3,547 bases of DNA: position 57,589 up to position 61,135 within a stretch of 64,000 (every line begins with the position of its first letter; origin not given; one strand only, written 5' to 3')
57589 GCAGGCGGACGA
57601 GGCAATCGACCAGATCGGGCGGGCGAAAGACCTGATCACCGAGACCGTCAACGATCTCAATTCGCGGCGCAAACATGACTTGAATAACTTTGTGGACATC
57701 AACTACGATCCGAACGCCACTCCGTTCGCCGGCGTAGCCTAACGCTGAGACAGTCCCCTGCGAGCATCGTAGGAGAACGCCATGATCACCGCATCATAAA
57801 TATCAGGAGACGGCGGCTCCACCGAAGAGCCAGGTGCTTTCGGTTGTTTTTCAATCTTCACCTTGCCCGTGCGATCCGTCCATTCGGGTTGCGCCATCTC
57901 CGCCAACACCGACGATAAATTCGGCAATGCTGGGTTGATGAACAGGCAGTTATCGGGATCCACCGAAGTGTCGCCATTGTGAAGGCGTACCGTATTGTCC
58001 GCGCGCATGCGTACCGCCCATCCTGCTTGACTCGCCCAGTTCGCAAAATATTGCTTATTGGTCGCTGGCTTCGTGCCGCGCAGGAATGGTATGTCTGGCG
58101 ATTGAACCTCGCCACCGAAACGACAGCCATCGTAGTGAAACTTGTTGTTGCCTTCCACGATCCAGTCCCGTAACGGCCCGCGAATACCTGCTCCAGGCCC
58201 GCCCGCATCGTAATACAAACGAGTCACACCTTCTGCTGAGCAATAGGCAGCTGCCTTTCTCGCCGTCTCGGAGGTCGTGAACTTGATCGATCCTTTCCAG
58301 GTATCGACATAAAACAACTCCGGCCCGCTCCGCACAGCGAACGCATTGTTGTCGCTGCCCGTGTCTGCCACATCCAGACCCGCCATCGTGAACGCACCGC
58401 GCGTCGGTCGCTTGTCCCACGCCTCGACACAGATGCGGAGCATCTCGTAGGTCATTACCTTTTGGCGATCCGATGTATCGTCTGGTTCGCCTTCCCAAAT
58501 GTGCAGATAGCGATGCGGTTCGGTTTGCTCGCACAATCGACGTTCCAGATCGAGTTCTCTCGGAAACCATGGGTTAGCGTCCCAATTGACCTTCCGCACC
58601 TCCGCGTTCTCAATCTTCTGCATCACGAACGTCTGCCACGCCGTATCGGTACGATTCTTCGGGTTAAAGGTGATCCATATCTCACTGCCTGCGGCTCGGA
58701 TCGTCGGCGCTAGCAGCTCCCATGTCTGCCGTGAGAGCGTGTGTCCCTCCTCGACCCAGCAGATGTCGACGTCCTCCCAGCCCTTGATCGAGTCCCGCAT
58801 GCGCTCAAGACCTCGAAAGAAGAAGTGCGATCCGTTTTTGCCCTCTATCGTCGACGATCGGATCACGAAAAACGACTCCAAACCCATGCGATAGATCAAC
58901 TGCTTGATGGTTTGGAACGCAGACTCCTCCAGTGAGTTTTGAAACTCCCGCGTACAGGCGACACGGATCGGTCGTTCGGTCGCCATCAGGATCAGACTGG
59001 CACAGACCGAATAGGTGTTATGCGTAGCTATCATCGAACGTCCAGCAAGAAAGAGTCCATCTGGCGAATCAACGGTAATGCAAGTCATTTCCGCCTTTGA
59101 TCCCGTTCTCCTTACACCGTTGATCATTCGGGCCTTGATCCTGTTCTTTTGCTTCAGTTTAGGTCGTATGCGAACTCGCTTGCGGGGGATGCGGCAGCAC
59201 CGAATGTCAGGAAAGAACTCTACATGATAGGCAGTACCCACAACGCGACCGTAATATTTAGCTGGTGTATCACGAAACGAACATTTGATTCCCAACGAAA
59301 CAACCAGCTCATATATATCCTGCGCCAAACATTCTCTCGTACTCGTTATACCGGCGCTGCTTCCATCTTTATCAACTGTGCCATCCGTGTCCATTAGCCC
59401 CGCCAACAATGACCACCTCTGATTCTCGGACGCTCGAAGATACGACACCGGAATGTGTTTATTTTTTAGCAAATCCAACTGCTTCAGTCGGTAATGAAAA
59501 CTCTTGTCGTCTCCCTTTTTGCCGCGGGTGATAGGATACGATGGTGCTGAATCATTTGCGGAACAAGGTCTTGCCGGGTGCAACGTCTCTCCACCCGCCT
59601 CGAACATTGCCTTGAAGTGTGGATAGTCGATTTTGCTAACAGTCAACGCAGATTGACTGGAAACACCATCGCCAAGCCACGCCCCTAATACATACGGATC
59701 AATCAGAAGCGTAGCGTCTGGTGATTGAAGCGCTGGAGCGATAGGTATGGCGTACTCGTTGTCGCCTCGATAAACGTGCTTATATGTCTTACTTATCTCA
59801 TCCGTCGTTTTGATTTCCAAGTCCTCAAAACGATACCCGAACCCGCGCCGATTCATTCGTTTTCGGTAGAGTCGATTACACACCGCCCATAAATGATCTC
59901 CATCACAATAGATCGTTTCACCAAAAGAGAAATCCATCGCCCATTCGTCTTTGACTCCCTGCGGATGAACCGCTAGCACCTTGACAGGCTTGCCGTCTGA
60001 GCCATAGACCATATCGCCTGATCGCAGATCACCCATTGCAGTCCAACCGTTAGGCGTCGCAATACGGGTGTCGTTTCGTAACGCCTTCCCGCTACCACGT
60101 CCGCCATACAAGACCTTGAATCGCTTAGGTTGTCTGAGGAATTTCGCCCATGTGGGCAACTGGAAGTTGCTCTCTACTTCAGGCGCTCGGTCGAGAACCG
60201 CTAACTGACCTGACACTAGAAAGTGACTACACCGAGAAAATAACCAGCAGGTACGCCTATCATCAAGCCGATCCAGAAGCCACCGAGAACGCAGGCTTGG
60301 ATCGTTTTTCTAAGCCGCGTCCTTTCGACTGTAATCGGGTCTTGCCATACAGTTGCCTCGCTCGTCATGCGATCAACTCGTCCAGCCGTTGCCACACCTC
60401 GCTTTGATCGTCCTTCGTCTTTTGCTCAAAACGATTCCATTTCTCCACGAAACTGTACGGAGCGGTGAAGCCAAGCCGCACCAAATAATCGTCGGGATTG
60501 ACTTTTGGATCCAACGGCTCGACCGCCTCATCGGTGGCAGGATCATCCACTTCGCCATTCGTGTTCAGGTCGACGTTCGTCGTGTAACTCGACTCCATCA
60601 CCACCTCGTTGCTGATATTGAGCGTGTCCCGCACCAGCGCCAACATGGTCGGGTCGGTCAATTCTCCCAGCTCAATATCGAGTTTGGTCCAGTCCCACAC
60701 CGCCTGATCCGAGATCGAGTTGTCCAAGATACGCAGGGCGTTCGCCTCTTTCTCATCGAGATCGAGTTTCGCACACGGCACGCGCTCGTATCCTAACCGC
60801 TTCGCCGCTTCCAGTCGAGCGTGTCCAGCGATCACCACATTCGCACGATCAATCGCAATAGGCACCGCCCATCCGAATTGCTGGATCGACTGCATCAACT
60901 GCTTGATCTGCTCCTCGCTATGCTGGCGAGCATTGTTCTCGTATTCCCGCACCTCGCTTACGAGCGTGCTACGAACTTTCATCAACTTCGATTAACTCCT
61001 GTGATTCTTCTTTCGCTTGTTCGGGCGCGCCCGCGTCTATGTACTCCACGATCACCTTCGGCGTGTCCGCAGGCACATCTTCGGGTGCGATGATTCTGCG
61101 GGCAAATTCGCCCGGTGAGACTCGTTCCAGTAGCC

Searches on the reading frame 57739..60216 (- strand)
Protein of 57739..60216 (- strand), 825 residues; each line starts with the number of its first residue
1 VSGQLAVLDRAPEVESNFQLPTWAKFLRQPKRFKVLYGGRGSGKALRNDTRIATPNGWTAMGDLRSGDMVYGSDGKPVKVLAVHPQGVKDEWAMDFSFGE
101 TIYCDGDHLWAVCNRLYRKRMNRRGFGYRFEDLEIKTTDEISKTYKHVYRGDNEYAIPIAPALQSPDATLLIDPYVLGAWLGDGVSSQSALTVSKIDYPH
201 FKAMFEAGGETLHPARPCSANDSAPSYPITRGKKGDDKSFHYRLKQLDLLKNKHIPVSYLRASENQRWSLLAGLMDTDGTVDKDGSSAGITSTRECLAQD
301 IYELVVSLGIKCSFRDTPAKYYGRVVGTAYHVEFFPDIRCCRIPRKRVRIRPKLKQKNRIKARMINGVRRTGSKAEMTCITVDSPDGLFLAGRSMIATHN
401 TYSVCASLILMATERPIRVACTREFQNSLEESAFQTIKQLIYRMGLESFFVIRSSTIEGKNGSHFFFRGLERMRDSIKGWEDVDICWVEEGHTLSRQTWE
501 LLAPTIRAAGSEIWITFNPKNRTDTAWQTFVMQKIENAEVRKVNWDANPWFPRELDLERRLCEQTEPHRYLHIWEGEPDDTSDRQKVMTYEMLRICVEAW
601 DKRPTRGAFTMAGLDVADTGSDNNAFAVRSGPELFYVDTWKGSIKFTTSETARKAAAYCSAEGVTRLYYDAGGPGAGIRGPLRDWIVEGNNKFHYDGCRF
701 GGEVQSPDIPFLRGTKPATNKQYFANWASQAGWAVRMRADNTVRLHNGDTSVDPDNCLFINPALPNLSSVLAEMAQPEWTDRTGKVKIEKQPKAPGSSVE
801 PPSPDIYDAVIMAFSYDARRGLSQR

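Call 84: search_protein_families(library=phrogs, proteins=[window:57739-60216:-], max_evalue=0.001)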
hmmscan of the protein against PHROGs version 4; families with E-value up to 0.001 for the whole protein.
window:57739-60216:- (825 aa): 9 families
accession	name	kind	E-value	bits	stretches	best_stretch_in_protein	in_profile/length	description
phrog_3717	-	head and packaging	6.7e-50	171.1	1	404-584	40-230/277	terminase large subunit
phrog_2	-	head and packaging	5.4e-41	142.2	1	400-819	290-594/807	terminase large subunit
phrog_36964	-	head and packaging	3.2e-36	125.7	1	34-416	81-450/890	terminase large subunit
phrog_15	-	head and packaging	5.4e-30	105.5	1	36-291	70-318/1330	terminase large subunit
phrog_19299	-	head and packaging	1.8e-28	100.4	1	38-402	24-387/702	terminase large subunit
phrog_510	-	DNA, RNA and nucleotide metabolism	1.6e-13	51.3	1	32-296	392-642/667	DNA primase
phrog_50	-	DNA, RNA and nucleotide metabolism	4.9e-11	43.4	1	35-184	78-214/570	DnaC-like helicase loader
phrog_38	-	head and packaging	4.1e-07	30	1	11-92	119-201/760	terminase large subunit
phrog_30356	-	DNA, RNA and nucleotide metabolism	3.6e-05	23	0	251-311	569-631/823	helicase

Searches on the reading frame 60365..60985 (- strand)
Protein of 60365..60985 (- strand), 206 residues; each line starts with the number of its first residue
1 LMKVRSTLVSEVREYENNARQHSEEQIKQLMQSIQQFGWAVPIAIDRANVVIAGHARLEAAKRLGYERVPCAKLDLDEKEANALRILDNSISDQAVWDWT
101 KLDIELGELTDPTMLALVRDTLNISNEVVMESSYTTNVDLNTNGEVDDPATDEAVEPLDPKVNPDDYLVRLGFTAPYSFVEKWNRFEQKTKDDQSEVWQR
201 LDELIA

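Call 84: search_protein_families(library=phrogs, proteins=[window:60365-60985:-], max_evalue=0.001)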
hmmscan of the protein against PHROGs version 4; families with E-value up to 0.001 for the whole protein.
window:60365-60985:- (206 aa): 21 families
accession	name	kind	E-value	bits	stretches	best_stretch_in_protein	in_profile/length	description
phrog_620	-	DNA, RNA and nucleotide metabolism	3.6e-40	139.4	1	2-128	7-134/217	ParB-like partition protein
phrog_498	-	other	4.4e-35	122.3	1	2-117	33-152/633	DNA methyltransferase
phrog_15396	-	DNA, RNA and nucleotide metabolism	1e-29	105.1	1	8-188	8-184/258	ParB-like partition nuclease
phrog_930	-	DNA, RNA and nucleotide metabolism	6.3e-27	95.9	1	3-113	6-116/223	ParB-like partition protein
phrog_940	-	DNA, RNA and nucleotide metabolism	2.1e-24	87.5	1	2-131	4-131/388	nuclease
phrog_8071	-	DNA, RNA and nucleotide metabolism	8.2e-23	82.3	1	2-159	5-150/389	ParB-like partition protein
phrog_9353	-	unknown function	1.8e-17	65.1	1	10-161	17-167/245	-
phrog_723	-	DNA, RNA and nucleotide metabolism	7.1e-17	62.9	1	3-147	12-153/223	ParB-like partition protein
phrog_18056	-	DNA, RNA and nucleotide metabolism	5.2e-16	59.5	1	2-88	1-87/387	ParB-like partition nuclease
phrog_3264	-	DNA, RNA and nucleotide metabolism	6.6e-12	46.7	1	8-90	53-139/337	ParB-like partition protein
phrog_4715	-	DNA, RNA and nucleotide metabolism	1.3e-10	41.3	1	4-92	147-240/630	ParB-like partition protein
phrog_5475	-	unknown function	3.8e-09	36.9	1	9-93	8-89/458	-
phrog_7405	-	unknown function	1.1e-08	36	1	9-92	29-118/250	-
phrog_26387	-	DNA, RNA and nucleotide metabolism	4e-08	34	1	8-77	14-88/252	ParB-like partition nuclease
phrog_3951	-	unknown function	4.9e-08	33.8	1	12-84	26-106/301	-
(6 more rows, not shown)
